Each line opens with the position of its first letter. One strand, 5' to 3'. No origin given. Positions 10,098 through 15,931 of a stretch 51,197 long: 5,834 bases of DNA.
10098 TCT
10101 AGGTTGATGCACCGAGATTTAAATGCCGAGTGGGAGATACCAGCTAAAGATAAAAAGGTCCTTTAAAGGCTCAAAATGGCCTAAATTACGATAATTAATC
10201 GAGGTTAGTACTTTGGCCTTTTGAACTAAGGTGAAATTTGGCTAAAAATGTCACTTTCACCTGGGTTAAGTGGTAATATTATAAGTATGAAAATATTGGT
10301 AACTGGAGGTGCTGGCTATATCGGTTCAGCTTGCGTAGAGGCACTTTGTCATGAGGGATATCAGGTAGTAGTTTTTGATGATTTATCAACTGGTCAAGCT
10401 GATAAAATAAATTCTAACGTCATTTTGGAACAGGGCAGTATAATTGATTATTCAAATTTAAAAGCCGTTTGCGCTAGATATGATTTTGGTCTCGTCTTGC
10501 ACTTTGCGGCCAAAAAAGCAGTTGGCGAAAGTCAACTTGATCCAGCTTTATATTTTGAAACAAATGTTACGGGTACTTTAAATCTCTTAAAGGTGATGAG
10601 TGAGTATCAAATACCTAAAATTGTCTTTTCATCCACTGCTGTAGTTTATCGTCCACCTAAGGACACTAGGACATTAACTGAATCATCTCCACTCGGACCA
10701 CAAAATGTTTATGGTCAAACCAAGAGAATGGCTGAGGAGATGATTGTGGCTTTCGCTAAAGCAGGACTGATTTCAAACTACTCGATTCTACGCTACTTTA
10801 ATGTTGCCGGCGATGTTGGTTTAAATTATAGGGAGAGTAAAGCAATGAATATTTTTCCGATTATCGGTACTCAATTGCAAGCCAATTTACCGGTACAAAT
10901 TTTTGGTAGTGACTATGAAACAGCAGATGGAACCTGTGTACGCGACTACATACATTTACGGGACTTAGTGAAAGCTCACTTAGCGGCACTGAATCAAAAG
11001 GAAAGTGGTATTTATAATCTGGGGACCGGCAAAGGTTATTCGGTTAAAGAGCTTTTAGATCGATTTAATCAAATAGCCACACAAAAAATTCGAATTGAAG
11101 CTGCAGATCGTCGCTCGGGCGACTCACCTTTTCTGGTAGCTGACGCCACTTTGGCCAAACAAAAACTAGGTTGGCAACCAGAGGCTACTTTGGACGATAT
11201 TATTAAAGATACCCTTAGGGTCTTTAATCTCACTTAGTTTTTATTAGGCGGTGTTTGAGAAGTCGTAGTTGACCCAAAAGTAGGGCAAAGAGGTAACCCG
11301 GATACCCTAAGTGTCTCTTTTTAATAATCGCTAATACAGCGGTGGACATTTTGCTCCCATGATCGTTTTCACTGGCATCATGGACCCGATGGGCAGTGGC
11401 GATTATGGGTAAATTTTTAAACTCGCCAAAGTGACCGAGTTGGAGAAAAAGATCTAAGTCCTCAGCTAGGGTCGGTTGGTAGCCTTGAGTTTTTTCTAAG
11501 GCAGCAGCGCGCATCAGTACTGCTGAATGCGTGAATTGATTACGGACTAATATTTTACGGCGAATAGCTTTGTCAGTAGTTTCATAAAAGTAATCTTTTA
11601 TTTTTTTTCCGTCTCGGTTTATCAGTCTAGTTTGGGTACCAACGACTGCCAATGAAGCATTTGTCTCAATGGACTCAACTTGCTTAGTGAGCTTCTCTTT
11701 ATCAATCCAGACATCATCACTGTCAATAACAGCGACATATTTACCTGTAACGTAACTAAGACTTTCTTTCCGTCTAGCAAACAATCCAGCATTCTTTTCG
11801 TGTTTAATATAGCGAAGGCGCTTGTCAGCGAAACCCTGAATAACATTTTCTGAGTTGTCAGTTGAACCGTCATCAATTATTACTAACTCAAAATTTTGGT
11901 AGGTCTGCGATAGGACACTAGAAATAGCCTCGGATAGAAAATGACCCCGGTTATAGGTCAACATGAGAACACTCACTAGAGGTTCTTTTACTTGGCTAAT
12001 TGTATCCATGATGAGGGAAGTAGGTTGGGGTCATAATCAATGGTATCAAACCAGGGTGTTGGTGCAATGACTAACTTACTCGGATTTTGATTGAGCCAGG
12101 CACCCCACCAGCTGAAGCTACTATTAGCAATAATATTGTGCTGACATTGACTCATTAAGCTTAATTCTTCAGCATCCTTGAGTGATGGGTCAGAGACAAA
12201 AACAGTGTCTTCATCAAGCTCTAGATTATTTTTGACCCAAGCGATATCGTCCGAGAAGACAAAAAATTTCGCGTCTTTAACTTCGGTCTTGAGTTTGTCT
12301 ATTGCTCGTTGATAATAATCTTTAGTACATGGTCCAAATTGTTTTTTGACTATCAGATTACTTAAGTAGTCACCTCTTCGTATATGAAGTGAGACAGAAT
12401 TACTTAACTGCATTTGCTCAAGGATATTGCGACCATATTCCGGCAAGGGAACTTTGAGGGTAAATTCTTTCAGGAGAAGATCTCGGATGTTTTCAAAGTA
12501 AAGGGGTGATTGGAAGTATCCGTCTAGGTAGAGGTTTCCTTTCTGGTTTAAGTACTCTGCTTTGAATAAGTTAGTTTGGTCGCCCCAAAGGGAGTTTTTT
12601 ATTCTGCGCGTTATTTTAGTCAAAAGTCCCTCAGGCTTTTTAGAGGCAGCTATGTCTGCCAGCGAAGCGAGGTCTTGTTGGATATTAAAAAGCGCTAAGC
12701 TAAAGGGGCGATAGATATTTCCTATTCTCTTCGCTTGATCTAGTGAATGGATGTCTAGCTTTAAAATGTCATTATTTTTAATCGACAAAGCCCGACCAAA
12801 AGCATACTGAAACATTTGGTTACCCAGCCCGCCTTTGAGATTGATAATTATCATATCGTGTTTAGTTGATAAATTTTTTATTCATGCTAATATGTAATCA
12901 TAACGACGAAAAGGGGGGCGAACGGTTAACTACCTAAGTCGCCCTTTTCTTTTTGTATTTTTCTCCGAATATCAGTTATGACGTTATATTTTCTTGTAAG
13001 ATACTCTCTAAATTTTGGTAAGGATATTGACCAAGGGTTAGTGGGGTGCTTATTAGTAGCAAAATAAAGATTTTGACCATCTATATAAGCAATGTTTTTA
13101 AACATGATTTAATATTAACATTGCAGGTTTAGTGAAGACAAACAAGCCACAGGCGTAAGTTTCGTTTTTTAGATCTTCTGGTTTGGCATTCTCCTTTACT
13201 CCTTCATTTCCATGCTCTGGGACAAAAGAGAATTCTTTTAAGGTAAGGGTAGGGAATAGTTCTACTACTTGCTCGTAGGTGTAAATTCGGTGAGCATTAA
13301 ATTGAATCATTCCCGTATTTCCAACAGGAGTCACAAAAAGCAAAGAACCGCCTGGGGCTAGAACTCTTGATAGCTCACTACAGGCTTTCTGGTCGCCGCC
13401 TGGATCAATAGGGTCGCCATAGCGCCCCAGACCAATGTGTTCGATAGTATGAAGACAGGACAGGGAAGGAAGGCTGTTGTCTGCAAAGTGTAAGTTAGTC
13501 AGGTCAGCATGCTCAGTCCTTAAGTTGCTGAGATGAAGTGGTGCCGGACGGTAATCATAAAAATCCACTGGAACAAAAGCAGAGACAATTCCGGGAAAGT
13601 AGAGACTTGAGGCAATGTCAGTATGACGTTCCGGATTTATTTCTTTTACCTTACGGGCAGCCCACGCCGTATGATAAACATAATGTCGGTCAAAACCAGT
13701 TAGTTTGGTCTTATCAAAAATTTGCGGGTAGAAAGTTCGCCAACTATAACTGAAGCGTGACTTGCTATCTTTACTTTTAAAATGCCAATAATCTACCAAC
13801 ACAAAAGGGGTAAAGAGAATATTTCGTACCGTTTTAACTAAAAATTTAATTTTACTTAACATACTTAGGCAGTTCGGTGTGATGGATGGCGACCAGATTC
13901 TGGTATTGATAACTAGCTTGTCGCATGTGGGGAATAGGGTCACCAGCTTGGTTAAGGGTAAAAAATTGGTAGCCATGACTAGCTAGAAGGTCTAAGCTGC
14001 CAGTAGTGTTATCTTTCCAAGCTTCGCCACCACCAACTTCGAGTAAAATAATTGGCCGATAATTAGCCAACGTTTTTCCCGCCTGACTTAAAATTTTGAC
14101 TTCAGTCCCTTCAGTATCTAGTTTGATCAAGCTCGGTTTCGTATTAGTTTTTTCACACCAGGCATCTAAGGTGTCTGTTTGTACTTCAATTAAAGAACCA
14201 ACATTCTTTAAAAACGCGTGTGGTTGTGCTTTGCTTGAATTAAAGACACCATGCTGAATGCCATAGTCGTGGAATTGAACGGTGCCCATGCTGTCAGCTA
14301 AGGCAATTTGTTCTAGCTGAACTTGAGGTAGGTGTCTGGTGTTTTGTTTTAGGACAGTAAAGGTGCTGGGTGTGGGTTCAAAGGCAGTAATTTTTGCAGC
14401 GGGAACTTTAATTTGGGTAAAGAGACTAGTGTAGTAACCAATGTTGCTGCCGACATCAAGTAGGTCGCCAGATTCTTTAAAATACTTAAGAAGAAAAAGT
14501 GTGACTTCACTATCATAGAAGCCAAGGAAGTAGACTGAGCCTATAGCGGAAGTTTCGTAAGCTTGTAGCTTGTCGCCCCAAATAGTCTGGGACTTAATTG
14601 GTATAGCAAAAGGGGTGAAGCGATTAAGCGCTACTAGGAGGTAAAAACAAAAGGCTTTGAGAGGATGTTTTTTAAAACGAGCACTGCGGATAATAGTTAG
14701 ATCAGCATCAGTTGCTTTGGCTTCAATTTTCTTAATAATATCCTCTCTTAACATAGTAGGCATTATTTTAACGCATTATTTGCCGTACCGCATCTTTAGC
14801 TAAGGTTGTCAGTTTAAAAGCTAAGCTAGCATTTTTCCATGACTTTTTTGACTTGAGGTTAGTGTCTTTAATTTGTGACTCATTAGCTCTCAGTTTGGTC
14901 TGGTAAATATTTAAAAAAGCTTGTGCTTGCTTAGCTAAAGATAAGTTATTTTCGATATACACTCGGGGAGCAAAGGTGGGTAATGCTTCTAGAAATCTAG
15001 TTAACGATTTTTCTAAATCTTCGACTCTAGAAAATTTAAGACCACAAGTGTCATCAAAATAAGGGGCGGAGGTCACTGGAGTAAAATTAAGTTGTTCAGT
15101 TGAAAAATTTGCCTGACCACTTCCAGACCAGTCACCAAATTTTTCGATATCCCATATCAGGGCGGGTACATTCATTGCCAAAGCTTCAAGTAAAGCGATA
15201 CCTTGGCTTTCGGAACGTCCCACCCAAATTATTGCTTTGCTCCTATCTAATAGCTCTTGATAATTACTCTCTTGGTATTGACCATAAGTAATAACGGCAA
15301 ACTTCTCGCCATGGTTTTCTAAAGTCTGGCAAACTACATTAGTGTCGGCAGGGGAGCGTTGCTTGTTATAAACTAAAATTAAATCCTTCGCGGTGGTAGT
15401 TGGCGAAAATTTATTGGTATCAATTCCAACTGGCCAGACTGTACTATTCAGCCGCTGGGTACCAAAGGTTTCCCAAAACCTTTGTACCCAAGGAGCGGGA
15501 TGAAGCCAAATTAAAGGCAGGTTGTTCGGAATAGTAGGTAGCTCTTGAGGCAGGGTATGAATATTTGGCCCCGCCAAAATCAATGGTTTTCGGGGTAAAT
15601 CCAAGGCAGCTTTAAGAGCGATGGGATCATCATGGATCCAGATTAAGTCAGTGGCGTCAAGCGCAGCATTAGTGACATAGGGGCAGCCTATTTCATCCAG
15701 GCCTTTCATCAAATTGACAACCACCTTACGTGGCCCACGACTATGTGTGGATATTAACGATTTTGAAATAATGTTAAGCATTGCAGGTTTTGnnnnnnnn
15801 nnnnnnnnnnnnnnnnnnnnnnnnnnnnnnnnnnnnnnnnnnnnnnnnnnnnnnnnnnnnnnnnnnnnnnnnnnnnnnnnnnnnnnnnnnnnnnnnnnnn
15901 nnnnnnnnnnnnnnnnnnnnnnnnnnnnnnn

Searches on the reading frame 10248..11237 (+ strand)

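Call 7: search_protein_families(library=pfam, proteins=[window:10248-11237:+])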
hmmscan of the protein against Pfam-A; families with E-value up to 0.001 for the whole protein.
window:10248-11237:+ (329 aa): 7 families
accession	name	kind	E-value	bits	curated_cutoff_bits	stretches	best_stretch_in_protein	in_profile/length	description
PF01370.27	Epimerase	-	3.8e-52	177.5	20.9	1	16-259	1-240/240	NAD dependent epimerase/dehydratase family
PF16363.11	GDP_Man_Dehyd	-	4.9e-50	171.3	27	1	17-322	1-332/332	GDP-mannose 4,6 dehydratase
PF02719.21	Polysacc_synt_2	-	7.8e-19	68.4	20.2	1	16-273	1-243/293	Polysaccharide biosynthesis protein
PF01073.25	3Beta_HSD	-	2.1e-16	60.2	22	1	17-168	1-159/280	3-beta hydroxysteroid dehydrogenase/isomerase family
PF04321.23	RmlD_sub_bind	-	7.6e-16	58.5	27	1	14-189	1-154/287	RmlD substrate binding domain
PF07993.18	NAD_binding_4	-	3.1e-08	33.5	20.1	1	82-188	91-209/258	Male sterility protein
PF13460.12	NAD_binding_10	-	1e-05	25.9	27.2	1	20-167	1-132/184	NAD(P)H-binding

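Call 45: search_protein_families(library=ncbifam, proteins=[window:10248-11237:+], max_evalue=1e-15)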
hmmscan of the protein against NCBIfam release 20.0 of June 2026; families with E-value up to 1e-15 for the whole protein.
window:10248-11237:+ (329 aa): 13 families
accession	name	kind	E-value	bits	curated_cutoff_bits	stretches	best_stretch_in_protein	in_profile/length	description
TIGR01179.1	galE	equivalog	1.1e-96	323.6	262.3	1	15-324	1-323/332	UDP-glucose 4-epimerase GalE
NF007956.0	PRK10675.1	subfamily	2.5e-60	204.4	394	1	14-324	1-327/338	UDP-glucose 4-epimerase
TIGR02197.1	heptose_epim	equivalog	3e-38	131.8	274.6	1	16-322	1-309/316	ADP-glyceromanno-heptose 6-epimerase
TIGR01181.1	dTDP_gluc_dehyt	equivalog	1.9e-37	129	365.1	1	15-324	1-309/321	dTDP-glucose 4,6-dehydratase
TIGR04180.1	EDH_00030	hypoth_equivalog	1.2e-28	100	475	1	16-312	1-295/297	NAD-dependent 4,6-dehydratase LegB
TIGR02622.1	CDP_4_6_dhtase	equivalog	7.6e-21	74.6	278.45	1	15-172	6-171/352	CDP-glucose 4,6-dehydratase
NF008360.0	PRK11150.1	equivalog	1.1e-20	74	452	1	16-272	2-249/310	ADP-glyceromanno-heptose 6-epimerase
NF042423.1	oxyalk_red_Shew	equivalog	6.5e-20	71.5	580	1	15-172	10-162/331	2-alkyl-3-oxoalkanoate reductase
TIGR03466.1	HpnA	hypoth_equivalog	3.1e-19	69.1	367.65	0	14-174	1-160/327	hopanoid-associated sugar epimerase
NF011728.1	PRK15181.1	equivalog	8.8e-19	67.7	760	1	15-325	17-336/348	Vi polysaccharide biosynthesis UDP-N-acetylglucosaminuronic acid C-4 epimerase TviC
NF042422.1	oxyalk_red_OleD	equivalog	2.6e-18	66.5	580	1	14-174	1-158/329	2-alkyl-3-oxoalkanoate reductase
NF007490.0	PRK10084.1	subfamily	9e-17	61.1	649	0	14-120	1-114/361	dTDP-glucose 4,6-dehydratase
NF007582.0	PRK10217.1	equivalog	4.5e-16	58.9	698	0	15-324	3-329/355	dTDP-glucose 4,6-dehydratase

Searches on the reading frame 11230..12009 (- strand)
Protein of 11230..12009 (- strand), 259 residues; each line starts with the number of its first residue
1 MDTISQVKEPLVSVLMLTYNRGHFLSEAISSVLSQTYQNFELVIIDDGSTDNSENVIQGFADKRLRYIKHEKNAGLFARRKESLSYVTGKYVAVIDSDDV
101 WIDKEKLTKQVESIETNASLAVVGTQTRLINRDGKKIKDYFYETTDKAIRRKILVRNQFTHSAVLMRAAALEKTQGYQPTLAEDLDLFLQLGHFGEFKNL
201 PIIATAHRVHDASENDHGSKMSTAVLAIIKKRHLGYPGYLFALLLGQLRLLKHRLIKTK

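Call 7: search_protein_families(library=pfam, proteins=[window:11230-12009:-])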
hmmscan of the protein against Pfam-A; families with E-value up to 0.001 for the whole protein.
window:11230-12009:- (259 aa): 3 families
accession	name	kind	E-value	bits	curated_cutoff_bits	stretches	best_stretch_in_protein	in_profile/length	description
PF00535.33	Glycos_transf_2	-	2.8e-33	115.7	23.3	1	13-168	1-162/168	Glycosyl transferase family 2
PF10111.15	Glyco_tranf_2_2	-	2.1e-17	63.9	27.3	1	21-194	11-202/276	Glycosyltransferase like family 2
PF13641.12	Glyco_tranf_2_3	-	8.4e-12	46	27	1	12-190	3-193/230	Glycosyltransferase like family 2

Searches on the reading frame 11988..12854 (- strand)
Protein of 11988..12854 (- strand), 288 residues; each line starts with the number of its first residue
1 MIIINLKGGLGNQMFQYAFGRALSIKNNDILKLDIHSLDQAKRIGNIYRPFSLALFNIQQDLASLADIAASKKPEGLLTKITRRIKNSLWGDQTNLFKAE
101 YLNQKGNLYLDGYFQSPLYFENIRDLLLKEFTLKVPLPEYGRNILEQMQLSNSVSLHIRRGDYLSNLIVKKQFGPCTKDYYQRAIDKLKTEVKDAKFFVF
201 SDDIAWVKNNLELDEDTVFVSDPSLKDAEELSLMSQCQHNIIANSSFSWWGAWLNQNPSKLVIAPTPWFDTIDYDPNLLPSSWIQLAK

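Call 7: search_protein_families(library=pfam, proteins=[window:11988-12854:-])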
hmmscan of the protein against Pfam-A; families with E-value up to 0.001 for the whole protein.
window:11988-12854:- (288 aa): 1 family
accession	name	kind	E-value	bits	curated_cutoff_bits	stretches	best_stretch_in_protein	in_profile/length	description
PF01531.22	Glyco_transf_11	-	4.8e-38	131.5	23.9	1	4-266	35-277/298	Glycosyl transferase family 11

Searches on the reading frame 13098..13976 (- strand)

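Call 7: search_protein_families(library=pfam, proteins=[window:13098-13976:-])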
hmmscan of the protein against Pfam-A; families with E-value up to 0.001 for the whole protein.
window:13098-13976:- (292 aa): 2 families
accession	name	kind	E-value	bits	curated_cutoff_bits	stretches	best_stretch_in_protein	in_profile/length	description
PF03269.20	DUF268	-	7.9e-13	49.1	25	1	174-236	68-129/176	Caenorhabditis protein of unknown function, DUF268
PF08241.18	Methyltransf_11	-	0.0002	22.4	21.2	1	152-214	44-95/95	Methyltransferase domain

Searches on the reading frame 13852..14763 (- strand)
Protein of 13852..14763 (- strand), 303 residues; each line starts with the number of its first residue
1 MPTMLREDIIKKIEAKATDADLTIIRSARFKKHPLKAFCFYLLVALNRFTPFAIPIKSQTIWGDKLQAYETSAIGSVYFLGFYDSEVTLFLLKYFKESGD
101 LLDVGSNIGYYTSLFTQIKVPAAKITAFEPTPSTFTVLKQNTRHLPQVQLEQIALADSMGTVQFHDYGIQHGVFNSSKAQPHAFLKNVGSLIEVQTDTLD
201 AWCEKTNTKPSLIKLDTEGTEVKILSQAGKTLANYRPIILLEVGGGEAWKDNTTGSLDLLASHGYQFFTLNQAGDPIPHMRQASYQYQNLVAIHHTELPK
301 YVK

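Call 7: search_protein_families(library=pfam, proteins=[window:13852-14763:-])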
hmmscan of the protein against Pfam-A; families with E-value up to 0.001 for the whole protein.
window:13852-14763:- (303 aa): 1 family
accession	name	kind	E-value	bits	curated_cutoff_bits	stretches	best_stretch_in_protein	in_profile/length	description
PF05050.19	Methyltransf_21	-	1.7e-18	67.8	22.7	1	103-267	1-173/173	Methyltransferase FkbM domain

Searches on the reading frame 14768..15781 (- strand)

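Call 7: search_protein_families(library=pfam, proteins=[window:14768-15781:-])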
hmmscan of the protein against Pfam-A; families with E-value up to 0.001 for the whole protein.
window:14768-15781:- (337 aa): 1 family
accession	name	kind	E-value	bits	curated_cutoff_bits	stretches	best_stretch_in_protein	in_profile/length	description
PF00534.26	Glycos_transf_1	-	7.1e-05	22.8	26.4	1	155-215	67-127/172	Glycosyl transferases group 1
